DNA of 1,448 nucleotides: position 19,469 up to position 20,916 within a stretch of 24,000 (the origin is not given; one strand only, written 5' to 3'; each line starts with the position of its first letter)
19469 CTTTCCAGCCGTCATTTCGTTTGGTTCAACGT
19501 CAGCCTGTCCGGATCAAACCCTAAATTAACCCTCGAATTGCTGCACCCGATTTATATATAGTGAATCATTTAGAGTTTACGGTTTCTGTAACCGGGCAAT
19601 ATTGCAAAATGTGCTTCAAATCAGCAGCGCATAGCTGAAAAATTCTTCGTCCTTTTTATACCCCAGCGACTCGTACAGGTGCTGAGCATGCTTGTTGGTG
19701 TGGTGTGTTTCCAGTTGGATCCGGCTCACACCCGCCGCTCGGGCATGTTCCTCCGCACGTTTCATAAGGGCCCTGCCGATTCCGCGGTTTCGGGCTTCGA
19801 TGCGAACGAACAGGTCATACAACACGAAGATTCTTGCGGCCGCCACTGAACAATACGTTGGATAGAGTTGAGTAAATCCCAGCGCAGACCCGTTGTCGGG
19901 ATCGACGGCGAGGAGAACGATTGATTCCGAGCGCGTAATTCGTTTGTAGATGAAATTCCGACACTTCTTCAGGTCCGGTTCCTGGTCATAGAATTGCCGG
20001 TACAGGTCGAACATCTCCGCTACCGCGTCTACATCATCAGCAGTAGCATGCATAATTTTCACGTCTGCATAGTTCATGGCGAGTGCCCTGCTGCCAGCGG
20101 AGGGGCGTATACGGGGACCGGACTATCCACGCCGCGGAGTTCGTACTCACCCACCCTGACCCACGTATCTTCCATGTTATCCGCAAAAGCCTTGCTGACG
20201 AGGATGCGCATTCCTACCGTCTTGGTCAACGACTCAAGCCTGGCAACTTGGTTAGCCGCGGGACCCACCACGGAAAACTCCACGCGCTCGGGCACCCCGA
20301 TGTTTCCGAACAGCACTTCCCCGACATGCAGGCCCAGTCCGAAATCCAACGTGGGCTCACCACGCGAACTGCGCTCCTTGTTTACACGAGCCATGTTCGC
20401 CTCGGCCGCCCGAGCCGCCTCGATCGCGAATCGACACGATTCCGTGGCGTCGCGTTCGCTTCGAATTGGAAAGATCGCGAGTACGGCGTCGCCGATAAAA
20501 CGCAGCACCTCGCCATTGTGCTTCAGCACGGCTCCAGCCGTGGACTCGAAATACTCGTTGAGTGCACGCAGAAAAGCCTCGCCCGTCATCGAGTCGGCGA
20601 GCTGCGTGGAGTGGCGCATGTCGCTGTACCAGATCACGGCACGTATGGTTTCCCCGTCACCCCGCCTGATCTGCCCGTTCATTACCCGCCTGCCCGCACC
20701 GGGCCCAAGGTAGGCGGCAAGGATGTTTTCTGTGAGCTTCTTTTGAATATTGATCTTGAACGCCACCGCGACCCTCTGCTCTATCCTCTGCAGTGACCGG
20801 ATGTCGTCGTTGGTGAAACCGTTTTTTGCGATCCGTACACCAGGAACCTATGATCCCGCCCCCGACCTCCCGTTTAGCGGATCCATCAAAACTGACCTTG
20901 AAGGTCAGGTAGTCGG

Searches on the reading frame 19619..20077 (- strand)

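Call 5: search_protein_families(library=pfam, proteins=[window:19619-20077:-], max_evalue=0.01)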
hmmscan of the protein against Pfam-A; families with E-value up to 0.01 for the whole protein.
window:19619-20077:- (153 aa): 8 families
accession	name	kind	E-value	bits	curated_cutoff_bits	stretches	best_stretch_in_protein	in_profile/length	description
PF00583.31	Acetyltransf_1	-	5.7e-19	69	20.7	1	22-140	4-116/116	Acetyltransferase (GNAT) family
PF13508.13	Acetyltransf_7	-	4.1e-14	53.1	27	1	60-142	11-84/84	Acetyltransferase (GNAT) domain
PF13673.13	Acetyltransf_10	-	3.2e-11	43.7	23.6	1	82-145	50-112/128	Acetyltransferase (GNAT) domain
PF08445.16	FR47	-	2.8e-07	30.9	22.1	1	86-144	24-81/86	FR47-like protein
PF13302.13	Acetyltransf_3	-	1.3e-06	29.6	25.4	1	10-141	6-138/138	Acetyltransferase (GNAT) domain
PF13527.13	Acetyltransf_9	-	4.4e-05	23.9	25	1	10-140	4-124/127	Acetyltransferase (GNAT) domain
PF14542.12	Acetyltransf_CG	-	0.0014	19.2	30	1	81-117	22-58/80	GCN5-related N-acetyl-transferase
PF13420.13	Acetyltransf_4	-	0.0016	18.9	24.3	1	29-142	27-136/155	Acetyltransferase (GNAT) domain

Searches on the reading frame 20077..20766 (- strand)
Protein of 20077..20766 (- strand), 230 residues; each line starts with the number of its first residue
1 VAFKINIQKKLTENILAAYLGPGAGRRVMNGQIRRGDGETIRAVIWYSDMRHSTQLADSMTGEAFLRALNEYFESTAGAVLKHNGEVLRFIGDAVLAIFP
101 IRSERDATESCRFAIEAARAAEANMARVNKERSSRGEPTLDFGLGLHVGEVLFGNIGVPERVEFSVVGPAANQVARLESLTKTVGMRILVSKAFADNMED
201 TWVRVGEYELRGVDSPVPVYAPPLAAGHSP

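Call 5: search_protein_families(library=pfam, proteins=[window:20077-20766:-], max_evalue=0.01)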
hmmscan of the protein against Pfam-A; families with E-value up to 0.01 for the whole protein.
window:20077-20766:- (230 aa): 1 family
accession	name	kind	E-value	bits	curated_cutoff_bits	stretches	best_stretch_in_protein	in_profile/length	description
PF00211.25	Guanylate_cyc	-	6.7e-12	45.8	21.9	1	44-212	10-172/183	Adenylate and Guanylate cyclase catalytic domain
